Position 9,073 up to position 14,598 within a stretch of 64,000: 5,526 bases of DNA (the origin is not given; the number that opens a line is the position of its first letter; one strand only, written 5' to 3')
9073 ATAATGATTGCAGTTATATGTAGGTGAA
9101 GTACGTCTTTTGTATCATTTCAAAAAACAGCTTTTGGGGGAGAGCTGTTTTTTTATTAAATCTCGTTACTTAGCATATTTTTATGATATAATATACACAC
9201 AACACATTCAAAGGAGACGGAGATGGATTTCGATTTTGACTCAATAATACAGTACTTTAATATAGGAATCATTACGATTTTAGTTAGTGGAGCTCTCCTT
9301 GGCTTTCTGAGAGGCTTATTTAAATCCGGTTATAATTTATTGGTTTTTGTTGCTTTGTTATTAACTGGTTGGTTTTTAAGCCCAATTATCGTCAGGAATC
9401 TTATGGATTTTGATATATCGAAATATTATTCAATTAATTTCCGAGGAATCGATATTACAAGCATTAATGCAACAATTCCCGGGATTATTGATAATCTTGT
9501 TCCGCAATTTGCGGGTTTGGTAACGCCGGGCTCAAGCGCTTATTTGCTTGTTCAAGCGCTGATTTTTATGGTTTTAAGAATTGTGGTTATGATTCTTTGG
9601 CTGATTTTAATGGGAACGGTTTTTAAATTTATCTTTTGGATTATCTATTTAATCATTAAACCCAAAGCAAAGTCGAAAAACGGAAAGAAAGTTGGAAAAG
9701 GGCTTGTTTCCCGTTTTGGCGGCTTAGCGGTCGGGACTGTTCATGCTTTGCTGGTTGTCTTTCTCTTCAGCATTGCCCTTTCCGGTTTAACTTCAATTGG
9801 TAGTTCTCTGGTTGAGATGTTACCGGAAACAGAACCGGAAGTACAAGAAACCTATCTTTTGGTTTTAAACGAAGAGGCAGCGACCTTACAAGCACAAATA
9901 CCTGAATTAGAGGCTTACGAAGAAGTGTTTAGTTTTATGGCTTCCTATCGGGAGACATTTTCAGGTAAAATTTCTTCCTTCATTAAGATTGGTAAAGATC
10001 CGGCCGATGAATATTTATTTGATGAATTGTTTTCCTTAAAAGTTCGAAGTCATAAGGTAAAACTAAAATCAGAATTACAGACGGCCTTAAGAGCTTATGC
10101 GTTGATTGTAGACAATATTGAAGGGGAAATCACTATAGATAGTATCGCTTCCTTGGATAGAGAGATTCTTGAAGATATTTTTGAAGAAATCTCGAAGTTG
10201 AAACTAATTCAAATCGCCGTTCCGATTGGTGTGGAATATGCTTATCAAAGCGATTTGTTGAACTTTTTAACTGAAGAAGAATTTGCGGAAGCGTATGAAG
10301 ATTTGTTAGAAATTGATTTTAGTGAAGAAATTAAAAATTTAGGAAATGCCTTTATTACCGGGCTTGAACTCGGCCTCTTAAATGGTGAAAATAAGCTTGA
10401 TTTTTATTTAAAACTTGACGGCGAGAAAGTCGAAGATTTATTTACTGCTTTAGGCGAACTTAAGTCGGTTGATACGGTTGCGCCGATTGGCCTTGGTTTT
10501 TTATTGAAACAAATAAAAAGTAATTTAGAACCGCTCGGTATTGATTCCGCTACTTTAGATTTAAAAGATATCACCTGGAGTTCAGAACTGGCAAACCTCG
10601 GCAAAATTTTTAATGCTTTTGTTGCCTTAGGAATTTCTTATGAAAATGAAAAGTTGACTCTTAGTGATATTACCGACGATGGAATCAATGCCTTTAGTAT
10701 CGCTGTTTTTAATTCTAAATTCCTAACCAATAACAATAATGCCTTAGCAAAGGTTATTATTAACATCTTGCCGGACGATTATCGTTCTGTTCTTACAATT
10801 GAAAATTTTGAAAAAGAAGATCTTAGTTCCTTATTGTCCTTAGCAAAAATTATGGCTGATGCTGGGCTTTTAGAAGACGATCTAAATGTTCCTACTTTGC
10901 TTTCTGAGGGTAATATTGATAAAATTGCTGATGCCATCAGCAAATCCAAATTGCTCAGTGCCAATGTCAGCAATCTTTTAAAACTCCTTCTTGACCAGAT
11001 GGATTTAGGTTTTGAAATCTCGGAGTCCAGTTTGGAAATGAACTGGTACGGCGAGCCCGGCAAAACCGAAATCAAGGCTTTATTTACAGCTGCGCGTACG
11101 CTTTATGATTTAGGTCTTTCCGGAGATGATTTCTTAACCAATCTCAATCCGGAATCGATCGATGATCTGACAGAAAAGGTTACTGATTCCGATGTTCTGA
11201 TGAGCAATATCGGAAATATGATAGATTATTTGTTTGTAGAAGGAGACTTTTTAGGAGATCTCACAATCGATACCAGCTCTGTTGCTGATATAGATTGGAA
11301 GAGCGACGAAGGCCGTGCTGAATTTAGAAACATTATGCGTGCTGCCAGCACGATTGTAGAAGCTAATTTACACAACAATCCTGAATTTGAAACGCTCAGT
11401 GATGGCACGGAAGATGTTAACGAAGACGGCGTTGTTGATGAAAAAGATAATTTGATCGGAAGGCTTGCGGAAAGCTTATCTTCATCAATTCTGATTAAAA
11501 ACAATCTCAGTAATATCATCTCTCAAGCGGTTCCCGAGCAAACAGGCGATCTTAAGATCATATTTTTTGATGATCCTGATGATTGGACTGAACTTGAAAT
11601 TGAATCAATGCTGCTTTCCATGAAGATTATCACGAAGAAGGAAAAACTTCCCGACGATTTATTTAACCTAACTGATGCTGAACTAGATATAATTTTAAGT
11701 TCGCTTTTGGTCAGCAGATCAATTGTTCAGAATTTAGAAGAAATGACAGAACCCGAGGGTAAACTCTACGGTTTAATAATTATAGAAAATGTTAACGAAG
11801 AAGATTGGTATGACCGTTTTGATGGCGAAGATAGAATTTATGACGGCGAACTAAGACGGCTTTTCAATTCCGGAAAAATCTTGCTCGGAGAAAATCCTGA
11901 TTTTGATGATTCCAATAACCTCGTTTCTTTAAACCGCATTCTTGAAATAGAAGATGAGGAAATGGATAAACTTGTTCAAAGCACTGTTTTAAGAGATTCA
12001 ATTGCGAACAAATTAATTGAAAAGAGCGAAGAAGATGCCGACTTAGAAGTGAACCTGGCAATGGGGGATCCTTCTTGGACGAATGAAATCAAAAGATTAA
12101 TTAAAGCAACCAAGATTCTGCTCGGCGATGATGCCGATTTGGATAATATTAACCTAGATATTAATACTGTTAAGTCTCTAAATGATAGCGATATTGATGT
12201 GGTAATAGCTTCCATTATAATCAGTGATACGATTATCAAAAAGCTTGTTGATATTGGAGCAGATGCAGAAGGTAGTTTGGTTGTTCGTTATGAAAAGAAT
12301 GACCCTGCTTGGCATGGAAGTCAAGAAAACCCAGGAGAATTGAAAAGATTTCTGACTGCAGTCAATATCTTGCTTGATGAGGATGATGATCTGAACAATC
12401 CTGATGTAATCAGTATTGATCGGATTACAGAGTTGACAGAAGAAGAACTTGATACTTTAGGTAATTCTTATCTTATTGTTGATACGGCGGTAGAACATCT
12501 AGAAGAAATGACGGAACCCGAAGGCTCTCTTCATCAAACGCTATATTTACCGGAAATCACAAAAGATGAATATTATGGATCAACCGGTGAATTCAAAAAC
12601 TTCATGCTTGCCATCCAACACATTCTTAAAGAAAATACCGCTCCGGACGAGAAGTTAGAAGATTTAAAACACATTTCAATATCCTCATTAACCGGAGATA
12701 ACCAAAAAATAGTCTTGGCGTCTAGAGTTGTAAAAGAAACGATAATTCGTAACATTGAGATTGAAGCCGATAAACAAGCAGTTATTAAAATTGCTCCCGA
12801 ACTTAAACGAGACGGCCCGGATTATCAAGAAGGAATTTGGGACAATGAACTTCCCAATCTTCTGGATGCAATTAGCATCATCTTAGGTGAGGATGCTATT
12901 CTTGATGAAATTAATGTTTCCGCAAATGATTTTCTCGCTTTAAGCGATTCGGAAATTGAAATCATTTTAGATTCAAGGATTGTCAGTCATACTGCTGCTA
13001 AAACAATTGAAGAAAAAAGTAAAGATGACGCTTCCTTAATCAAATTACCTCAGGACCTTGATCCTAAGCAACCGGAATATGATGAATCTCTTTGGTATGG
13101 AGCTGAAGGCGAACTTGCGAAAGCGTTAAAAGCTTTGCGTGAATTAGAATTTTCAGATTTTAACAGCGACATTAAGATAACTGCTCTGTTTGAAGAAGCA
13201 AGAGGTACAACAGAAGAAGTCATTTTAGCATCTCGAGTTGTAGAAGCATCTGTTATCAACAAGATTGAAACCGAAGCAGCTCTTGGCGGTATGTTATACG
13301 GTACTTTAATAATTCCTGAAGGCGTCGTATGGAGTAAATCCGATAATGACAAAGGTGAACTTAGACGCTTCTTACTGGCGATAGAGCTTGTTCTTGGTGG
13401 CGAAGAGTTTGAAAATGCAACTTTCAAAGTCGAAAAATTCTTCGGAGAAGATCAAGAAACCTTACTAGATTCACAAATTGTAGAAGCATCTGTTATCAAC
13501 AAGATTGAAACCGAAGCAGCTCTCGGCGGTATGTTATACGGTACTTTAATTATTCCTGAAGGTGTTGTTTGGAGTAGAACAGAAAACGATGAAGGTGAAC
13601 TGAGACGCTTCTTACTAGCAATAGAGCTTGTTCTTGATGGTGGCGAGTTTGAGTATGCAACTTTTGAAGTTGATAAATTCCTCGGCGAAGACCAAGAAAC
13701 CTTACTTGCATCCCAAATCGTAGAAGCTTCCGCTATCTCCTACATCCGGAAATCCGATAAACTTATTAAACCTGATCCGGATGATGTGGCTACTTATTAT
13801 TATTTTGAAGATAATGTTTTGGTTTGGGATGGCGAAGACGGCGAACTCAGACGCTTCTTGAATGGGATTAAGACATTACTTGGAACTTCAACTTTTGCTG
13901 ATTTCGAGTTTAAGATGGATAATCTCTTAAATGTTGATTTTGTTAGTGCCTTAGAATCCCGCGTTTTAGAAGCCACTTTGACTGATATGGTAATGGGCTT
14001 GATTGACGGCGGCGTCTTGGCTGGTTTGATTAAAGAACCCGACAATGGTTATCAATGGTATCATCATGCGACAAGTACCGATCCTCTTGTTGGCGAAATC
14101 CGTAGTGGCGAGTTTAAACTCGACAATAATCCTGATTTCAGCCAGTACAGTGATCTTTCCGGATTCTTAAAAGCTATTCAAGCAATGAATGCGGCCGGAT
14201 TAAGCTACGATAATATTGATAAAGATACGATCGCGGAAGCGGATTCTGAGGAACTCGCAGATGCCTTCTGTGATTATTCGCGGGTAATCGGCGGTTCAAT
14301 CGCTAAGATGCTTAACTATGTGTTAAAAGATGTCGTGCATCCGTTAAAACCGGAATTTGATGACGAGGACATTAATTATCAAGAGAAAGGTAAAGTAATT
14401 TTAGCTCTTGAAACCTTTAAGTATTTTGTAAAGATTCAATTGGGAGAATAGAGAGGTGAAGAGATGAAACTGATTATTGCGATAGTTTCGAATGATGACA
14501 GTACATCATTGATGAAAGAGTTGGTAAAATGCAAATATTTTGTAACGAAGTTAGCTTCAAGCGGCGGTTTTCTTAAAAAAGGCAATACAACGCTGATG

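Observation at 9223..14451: Giant CvpA-anchored, hyper-acidic repeat protein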

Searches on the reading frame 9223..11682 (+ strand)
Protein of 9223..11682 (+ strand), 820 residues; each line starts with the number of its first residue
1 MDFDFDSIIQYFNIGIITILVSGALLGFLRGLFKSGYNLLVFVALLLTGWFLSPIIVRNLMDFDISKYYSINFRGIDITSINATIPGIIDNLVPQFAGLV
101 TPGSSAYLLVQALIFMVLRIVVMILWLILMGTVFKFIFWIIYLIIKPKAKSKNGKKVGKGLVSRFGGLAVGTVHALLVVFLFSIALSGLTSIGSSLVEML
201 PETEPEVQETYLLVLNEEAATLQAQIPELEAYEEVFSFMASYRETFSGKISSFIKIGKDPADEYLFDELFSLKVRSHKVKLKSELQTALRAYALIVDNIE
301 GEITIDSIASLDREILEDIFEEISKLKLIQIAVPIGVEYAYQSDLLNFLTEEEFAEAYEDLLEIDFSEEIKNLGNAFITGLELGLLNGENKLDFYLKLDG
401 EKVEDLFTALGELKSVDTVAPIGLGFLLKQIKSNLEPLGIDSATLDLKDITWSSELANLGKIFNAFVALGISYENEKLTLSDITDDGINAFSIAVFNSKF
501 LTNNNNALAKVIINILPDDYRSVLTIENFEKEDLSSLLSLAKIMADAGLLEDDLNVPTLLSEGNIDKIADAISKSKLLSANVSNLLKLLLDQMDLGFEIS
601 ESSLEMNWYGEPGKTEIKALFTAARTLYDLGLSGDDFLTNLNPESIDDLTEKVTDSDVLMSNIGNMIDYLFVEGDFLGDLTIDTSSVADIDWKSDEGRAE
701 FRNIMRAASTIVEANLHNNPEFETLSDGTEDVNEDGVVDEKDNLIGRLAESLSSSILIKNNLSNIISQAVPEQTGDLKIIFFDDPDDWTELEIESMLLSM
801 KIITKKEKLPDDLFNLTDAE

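Call 47: predict_structure(alignment_id=A5)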
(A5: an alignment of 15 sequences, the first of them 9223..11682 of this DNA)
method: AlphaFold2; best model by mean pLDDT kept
length: 820 residues; sequences in the alignment: 15
mean_pLDDT: 80.6   pTM: 0.62
mean pLDDT of the five models: 80.6, 78.6, 76.8, 76.0, 73.7
residues with pLDDT >= 90: 135; 70-90: 572; 50-70: 83; < 50: 30
segments of 3 or more residues with pLDDT < 50: 202-228
pLDDT, mean of each block of 10 residues (from residue 1): 66 87 86 83 86 87 72 63 82 75 85 88 84 70 65 61 85 87 82 67 39 36 42 70 84 81 85 85 84 83 76 91 90 87 80 88 90 91 77 83 94 89 81 84 84 92 91 74 87 93 90 81 85 91 81 80 91 91 80 74 85 92 88 74 87 90 84 66 81 87 88 76 79 79 86 88 77 61 85 87 78 77
secondary structure, 60 per line:
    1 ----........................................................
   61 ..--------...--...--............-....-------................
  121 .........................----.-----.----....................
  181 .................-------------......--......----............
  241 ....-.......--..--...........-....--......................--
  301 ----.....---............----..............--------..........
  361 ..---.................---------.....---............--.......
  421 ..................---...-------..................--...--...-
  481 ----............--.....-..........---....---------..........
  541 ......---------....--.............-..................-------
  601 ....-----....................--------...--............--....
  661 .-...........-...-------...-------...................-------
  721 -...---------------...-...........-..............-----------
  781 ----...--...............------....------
elements in order (helices of 4 or more, strands of 3 or more residues): H5-62 E71-73 E76-78 H81-92 H94-97 H105-145 H161-197 E211-216 E219-224 H229-244 H246-252 H261-269 E271-274 E277-280 H281-298 H305-309 H313-324 H329-342 H351-362 H366-382 H392-396 H400-411 H414-438 H452-469 E472-474 E477-479 H485-496 H499-503 H505-514 H518-521 H531-546 H556-559 H562-574 H576-593 H601-604 H610-629 H643-654 H657-661 H663-673 H695-713 H744-754 H756-769 H790-804 H811-814

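Call 51: fold_search(model_id=the predicted structure, library=pdb)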
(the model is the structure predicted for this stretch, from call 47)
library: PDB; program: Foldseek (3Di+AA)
matches with E <= 10: 320; with E <= 0.001: 0
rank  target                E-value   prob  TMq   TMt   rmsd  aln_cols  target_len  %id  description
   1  7tbl_A5               1.6e-01  0.18  0.13  0.10  23.7       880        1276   10  Composite structure of the human nuclear pore complex (NPC) cytoplasmic face generated with a 12A cryo-ET map of the  (released 2022-06-22)
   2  7tbk_A5               1.9e-01  0.16  0.13  0.10  23.7       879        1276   10  Composite structure of the dilated human nuclear pore complex (NPC) symmetric core generated with a 37A in situ cryo- (released 2022-06-15)
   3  5xwp_B                2.0e-01  0.05  0.06  0.06  41.5       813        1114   10  Crystal structure of LbuCas13a-crRNA-target RNA ternary complex (released 2017-09-13)
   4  9ogd_A                2.3e-01  0.20  0.14  0.14  37.6       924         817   11  Cryo-EM structure of human exportin-1 conjugated with selinexor and bound to human ASB8(R197A)-ELOB/C (released 2025-11-26)
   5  4um2                  3.8e-01  0.15  0.12  0.15  25.0       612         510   10  Crystal structure of the TPR domain of SMG6 (released 2014-07-23)
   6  5haz                  3.8e-01  0.14  0.11  0.14  19.0       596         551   12  Structure of Chaetomium thermophilum Nup170 CTD (released 2016-04-20)
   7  8rx0_E                4.1e-01  0.33  0.17  0.19  17.8       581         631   10  (NEDD8)-CRL2VHL-MZ1-Brd4BD2-Ub(G76S, K48C)-UBE2R1(C93K, S138C, C191S, C223S)-Ub (released 2024-03-06)
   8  2bku_B                4.1e-01  0.12  0.12  0.12  31.2       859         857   11  Kap95p:RanGTP complex (released 2005-05-04)
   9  3gjx_A                4.5e-01  0.13  0.13  0.11  36.6       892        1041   10  Crystal Structure of the Nuclear Export Complex CRM1-Snurportin1-RanGTP (released 2009-05-26)
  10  3opb_A                4.5e-01  0.12  0.12  0.12  26.3       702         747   13  Crystal structure of She4p (released 2010-12-01)
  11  9i8k_A                5.0e-01  0.25  0.14  0.20  19.8       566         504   11  Beta-catenin armadillo (150-663) (released 2026-02-18)
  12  6p6e_A                5.9e-01  0.15  0.12  0.18  18.5       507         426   12  Structure of Mouse Importin alpha - PAC3 NLS peptide complex (released 2020-01-29)
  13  9bv1_U                6.4e-01  0.07  0.08  0.08  33.6       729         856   11  M2A Midnolin-Proteasome (translocating) (released 2025-06-11)
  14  8eib_A                6.9e-01  0.18  0.14  0.20  19.8       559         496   11  Crystal structure of beta-catenin and the MDM2 p53-binding domain in complex with H329, a Helicon Polypeptide (released 2023-10-25)
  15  4r11_C                7.2e-01  0.15  0.13  0.16  20.6       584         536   13  A conserved phosphorylation switch controls the interaction between cadherin and beta-catenin in vitro and in vivo (released 2015-04-29)
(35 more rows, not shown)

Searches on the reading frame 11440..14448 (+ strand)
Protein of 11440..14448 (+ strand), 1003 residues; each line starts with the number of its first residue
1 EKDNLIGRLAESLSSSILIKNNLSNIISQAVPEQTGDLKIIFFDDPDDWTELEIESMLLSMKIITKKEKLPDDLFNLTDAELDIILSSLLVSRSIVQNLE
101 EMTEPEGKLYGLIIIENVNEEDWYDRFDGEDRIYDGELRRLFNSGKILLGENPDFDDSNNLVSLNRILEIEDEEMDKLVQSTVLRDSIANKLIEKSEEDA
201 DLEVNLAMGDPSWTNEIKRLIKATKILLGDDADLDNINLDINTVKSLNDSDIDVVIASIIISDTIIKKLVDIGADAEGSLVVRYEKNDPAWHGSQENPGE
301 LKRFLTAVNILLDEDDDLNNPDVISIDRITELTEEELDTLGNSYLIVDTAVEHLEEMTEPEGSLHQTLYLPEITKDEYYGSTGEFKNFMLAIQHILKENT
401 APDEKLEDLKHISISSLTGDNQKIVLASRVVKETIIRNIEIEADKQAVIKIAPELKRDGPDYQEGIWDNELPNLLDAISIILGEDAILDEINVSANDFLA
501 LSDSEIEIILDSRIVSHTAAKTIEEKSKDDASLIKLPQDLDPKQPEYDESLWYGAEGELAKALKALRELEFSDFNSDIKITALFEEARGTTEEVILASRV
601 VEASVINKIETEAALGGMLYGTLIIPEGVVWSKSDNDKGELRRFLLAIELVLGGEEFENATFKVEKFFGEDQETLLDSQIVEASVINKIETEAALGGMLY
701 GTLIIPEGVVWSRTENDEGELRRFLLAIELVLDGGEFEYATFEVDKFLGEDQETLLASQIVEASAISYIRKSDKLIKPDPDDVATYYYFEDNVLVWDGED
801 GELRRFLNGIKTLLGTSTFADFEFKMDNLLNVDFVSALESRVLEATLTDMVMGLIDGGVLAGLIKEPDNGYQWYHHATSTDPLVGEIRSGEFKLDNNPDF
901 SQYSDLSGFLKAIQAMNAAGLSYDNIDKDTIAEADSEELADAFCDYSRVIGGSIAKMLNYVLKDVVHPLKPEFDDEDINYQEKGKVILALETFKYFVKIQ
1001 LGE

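Call 52: predict_structure(alignment_id=A6)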
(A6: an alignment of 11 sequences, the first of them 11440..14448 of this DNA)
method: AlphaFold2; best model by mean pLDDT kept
length: 1003 residues; sequences in the alignment: 11
mean_pLDDT: 85.1   pTM: 0.55
mean pLDDT of the five models: 85.1, 84.2, 82.7, 81.8, 80.9
residues with pLDDT >= 90: 387; 70-90: 534; 50-70: 63; < 50: 19
segments of 3 or more residues with pLDDT < 50: 33-35, 787-791, 893-900
pLDDT, mean of each block of 10 residues (from residue 1): 75 84 77 57 82 86 79 82 87 87 84 85 84 89 84 72 81 86 90 78 86 90 88 83 88 92 92 82 89 85 92 86 85 92 92 91 91 90 93 92 88 89 93 92 77 89 91 91 83 76 90 91 87 87 91 90 88 76 87 89 91 87 89 73 92 87 89 92 93 90 90 84 93 89 90 92 92 81 54 74 90 87 89 85 88 88 77 58 52 48 74 90 90 91 85 91 89 83 89 91 68
secondary structure, 60 per line:
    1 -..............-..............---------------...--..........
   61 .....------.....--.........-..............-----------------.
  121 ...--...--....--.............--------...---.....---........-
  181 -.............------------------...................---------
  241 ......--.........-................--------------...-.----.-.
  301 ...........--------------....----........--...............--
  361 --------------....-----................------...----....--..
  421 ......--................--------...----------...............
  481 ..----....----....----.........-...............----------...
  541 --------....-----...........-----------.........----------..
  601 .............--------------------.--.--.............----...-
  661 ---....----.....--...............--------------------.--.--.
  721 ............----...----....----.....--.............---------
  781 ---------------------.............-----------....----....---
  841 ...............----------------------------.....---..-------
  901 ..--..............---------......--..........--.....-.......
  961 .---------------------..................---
elements in order (helices of 4 or more, strands of 3 or more residues): H2-15 H17-30 H51-65 H72-76 H79-87 H89-102 H120-123 E126-128 E131-134 H137-149 H164-168 H172-179 H182-194 H213-231 H241-246 H249-257 H259-274 H300-311 H326-329 H334-341 H344-358 H375-378 H384-399 H419-426 H429-444 H466-482 H495-498 H503-511 H513-527 H549-552 H558-568 H580-588 H599-613 H640-652 H664-667 H672-676 H679-693 H720-732 H744-747 H752-756 H759-771 H802-814 H826-829 H834-837 H841-855 H884-888 H905-918 H928-933 H936-945 H948-952 H954-961 H983-1000
